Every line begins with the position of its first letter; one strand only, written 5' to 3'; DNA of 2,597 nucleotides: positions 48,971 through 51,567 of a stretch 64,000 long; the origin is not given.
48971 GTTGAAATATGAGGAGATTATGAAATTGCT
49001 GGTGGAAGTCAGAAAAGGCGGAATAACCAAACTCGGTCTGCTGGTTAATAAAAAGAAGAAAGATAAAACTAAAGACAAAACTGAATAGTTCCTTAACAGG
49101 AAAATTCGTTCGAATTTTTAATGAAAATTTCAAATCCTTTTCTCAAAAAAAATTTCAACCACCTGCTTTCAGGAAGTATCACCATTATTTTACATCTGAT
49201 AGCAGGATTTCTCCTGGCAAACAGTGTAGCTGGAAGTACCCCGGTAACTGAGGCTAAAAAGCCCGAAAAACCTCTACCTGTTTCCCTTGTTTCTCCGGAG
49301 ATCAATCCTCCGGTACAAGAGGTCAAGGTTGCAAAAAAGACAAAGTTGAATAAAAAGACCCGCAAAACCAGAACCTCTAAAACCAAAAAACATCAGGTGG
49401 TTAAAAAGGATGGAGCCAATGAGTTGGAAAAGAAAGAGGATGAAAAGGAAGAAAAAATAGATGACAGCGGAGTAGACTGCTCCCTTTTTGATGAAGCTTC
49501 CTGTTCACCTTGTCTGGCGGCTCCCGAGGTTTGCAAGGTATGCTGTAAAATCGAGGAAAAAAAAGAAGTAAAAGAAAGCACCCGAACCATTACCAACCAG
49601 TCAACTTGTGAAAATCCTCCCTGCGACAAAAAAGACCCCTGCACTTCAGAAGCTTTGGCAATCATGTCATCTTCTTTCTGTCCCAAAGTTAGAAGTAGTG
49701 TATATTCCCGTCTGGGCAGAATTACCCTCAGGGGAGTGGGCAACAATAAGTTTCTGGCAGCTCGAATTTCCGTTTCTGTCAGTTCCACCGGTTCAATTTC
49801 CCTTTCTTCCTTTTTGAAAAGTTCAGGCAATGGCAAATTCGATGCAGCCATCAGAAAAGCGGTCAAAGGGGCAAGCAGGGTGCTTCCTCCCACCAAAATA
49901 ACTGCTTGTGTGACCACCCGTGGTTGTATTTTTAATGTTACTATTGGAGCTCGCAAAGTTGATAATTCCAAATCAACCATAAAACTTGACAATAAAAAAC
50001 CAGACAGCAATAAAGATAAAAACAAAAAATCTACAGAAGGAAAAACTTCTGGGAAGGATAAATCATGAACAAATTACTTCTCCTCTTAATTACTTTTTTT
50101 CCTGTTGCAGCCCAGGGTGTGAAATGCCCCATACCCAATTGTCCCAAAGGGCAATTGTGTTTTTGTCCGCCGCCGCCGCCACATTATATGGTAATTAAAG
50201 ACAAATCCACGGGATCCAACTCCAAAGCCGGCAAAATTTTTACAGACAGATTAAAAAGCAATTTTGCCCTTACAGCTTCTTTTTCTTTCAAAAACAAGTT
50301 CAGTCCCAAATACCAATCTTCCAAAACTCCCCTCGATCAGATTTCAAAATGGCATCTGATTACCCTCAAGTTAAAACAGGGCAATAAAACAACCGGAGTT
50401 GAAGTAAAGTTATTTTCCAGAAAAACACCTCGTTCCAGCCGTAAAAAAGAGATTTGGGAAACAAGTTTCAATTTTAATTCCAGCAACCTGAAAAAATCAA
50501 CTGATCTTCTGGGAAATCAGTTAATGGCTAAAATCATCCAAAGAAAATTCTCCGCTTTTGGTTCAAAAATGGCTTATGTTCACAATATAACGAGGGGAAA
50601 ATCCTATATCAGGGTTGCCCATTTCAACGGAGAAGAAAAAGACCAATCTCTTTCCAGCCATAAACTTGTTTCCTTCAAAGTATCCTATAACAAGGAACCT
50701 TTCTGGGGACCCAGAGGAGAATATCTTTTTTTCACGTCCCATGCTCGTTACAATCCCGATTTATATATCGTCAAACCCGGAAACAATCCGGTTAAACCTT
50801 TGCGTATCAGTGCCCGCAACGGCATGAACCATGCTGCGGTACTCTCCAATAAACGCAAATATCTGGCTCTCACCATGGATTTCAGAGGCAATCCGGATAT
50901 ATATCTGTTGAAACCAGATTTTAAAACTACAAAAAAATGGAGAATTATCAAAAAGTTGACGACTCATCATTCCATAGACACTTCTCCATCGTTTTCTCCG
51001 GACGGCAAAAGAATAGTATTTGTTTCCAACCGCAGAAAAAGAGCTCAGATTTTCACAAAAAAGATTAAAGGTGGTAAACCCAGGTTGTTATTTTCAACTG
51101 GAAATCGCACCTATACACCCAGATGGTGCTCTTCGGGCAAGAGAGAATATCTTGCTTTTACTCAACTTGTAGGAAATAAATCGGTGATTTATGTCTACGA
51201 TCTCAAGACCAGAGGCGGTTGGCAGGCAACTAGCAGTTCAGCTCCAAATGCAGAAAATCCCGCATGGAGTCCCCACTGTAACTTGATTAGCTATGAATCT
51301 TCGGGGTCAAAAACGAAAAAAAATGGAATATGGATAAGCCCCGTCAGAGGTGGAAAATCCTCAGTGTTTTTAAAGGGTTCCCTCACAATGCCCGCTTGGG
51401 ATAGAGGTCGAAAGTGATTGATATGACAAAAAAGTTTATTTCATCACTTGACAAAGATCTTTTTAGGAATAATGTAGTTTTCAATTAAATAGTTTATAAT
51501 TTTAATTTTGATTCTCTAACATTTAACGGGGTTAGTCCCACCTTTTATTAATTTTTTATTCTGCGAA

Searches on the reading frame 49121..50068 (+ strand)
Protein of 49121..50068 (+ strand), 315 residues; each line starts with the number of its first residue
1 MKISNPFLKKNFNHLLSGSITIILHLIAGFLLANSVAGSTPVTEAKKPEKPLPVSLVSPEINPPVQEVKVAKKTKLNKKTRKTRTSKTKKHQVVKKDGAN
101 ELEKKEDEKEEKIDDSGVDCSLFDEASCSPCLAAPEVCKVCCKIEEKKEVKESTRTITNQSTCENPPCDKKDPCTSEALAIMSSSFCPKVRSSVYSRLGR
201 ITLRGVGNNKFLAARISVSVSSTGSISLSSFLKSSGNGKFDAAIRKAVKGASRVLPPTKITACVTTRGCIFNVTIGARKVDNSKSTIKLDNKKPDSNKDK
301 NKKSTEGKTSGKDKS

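Call 85: search_protein_families(library=pfam, proteins=[window:49121-50068:+], max_evalue=0.00001)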
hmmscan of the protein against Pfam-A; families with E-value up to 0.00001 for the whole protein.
window:49121-50068:+ (315 aa): 1 family
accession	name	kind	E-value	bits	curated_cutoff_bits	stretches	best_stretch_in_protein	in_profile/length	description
PF13103.11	TonB_2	-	1.5e-08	35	22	1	188-259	6-72/85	TonB C terminal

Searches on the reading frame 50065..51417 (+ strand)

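Call 85: search_protein_families(library=pfam, proteins=[window:50065-51417:+], max_evalue=0.00001)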
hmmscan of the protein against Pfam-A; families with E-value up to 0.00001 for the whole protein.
window:50065-51417:+ (450 aa): 1 family
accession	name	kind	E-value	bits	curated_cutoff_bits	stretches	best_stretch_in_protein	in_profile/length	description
PF07676.18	PD40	-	1e-15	57.7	20.9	1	296-330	2-37/38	WD40-like Beta Propeller Repeat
